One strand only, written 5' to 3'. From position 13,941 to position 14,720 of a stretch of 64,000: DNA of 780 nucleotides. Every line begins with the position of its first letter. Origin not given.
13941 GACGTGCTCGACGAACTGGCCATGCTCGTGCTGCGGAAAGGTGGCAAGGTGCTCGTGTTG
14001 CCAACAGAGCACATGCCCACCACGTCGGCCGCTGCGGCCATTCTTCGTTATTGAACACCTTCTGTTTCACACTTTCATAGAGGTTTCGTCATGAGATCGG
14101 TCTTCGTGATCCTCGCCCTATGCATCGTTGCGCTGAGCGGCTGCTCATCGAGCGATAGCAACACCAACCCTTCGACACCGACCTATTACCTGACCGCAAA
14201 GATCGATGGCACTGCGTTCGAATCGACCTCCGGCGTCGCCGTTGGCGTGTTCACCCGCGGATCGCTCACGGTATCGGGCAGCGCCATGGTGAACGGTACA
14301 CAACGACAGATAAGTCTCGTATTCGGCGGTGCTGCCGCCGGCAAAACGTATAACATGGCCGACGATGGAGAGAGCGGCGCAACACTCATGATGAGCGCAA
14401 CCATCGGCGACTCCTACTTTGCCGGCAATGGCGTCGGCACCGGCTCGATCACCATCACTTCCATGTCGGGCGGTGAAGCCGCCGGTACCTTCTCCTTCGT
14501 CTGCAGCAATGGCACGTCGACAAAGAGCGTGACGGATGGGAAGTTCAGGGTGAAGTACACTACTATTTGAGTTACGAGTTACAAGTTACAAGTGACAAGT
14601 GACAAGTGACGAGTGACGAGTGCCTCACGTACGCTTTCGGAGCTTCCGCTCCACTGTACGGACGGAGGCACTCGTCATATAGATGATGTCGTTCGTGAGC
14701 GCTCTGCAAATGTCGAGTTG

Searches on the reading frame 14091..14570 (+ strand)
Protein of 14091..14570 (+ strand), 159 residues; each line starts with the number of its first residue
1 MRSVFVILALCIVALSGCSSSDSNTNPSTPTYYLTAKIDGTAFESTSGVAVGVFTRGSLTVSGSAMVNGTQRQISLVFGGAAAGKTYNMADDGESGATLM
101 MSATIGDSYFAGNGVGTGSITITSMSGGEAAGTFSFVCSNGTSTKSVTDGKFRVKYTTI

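Call 10: search_protein_families(library=pfam, proteins=[window:14091-14570:+])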
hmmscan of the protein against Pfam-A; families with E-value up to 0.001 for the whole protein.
window:14091-14570:+ (159 aa): 0 families

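Call 71: find_encoding_contigs(protein=window:14091-14570:+, flank=4000, max_places=6)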
Protein window:14091-14570:+ (159 aa): no gene with exactly this product is on record in the collection.

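Call 72: find_homologous_proteins(query=window:14091-14570:+, max_evalue=1e-20)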
Query window:14091-14570:+ (159 aa): 6 proteins with E <= 1e-20 among 117 candidates.
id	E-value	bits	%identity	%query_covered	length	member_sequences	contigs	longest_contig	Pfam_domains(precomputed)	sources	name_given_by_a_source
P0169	1.5e-91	322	100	100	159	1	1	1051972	-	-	-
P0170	1.6e-84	299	92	100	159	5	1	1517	-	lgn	-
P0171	5.6e-46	174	63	100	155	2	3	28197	PF19765.5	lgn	-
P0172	2.3e-44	169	59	99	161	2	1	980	PF19765.5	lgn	-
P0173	1.2e-43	166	60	100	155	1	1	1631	-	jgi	jgi:hypothetical protein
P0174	1.4e-43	166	60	100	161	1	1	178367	-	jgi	-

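Call 73: find_encoding_contigs(protein=P0174, flank=5000, max_places=2)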
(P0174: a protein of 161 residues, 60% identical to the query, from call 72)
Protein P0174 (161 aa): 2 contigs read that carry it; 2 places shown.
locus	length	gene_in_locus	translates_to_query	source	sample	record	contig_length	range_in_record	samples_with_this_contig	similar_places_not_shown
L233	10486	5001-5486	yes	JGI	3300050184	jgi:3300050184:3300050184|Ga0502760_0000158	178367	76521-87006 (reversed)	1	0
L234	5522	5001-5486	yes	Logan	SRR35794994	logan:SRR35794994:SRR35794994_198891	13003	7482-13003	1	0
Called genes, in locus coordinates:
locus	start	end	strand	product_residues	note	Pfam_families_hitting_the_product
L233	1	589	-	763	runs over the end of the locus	PF10577:FAM171A1-2-B_N (weak), PF13620:CarboxypepD_reg, PF13715:CarbopepD_reg_2 (faint), PF15976:CooC_C (faint), PF16371:MetallophosN (faint)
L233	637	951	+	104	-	PF04014:MazE_antitoxin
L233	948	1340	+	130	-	PF01850:PIN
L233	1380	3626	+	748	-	PF00330:Aconitase, PF00694:Aconitase_C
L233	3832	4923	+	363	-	PF18851:baeRF_family8, PF18855:baeRF_family11 (weak), PF18845:baeRF_family3, PF18848:baeRF_family6, PF18849:baeRF_family7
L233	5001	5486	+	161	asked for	-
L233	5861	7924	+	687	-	PF17874:TPR_MalT, PF28559:TPR_SusR, PF13424:TPR_12, PF10602:RPN7 (weak), PF00515:TPR_1 (weak), PF13424:TPR_12, PF13424:TPR_12, PF00211:Guanylate_cyc, +15 more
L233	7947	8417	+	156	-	-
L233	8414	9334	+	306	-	PF20243:MbnP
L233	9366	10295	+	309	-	PF00034:Cytochrom_C (faint), PF03150:CCP_MauG, PF21419:RoxA-like_Cyt-c (faint)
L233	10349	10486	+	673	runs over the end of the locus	PF14938:SNAP (faint), PF00515:TPR_1 (faint), PF07719:TPR_2 (faint), PF13424:TPR_12 (weak), PF17874:TPR_MalT (weak), PF13176:TPR_7 (faint), PF13424:TPR_12, PF00211:Guanylate_cyc, +2 more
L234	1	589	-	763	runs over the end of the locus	PF10577:FAM171A1-2-B_N (weak), PF13620:CarboxypepD_reg, PF13715:CarbopepD_reg_2 (faint), PF15976:CooC_C (faint), PF16371:MetallophosN (faint)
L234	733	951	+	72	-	PF04014:MazE_antitoxin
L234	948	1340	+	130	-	PF01850:PIN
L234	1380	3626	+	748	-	PF00330:Aconitase, PF00694:Aconitase_C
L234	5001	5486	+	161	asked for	-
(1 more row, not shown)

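Call 74: find_encoding_contigs(protein=P0171, flank=5000, max_places=3)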
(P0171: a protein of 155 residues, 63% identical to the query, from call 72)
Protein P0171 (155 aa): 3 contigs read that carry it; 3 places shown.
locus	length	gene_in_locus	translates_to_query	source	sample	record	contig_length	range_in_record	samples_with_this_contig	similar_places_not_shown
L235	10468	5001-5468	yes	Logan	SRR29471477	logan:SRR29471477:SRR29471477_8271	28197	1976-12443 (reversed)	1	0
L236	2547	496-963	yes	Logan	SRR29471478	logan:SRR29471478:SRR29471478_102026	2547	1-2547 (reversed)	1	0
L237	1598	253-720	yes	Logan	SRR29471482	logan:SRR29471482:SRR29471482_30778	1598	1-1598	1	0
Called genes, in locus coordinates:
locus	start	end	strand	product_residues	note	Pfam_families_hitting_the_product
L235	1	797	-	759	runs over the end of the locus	PF02012:BNR (faint), PF15902:Sortilin-Vps10 (faint), PF25852:DUF6242_C (faint)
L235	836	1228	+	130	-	PF01850:PIN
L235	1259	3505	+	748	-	PF00330:Aconitase, PF00694:Aconitase_C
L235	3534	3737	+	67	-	-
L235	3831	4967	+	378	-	PF18845:baeRF_family3, PF18848:baeRF_family6, PF18849:baeRF_family7, PF18851:baeRF_family8 (weak), PF18855:baeRF_family11 (weak)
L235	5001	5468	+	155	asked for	PF19765:DUF6252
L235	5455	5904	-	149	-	PF04074:DUF386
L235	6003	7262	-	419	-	-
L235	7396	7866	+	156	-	-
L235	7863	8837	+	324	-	PF20243:MbnP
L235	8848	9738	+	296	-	PF00034:Cytochrom_C (faint), PF03150:CCP_MauG, PF21419:RoxA-like_Cyt-c (faint)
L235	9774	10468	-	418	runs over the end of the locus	-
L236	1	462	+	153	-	?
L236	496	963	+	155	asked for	PF19765:DUF6252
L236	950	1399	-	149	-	PF04074:DUF386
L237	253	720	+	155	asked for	PF19765:DUF6252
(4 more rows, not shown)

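Call 75: find_encoding_contigs(protein=P0170, flank=2000, max_places=2)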
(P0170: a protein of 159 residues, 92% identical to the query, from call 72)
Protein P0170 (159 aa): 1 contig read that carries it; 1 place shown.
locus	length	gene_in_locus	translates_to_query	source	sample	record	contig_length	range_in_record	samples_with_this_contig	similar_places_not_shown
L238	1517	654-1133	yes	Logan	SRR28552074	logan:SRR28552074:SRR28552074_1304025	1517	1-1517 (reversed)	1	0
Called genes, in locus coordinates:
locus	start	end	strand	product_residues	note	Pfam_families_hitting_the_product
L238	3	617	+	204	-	?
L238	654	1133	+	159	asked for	-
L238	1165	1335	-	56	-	-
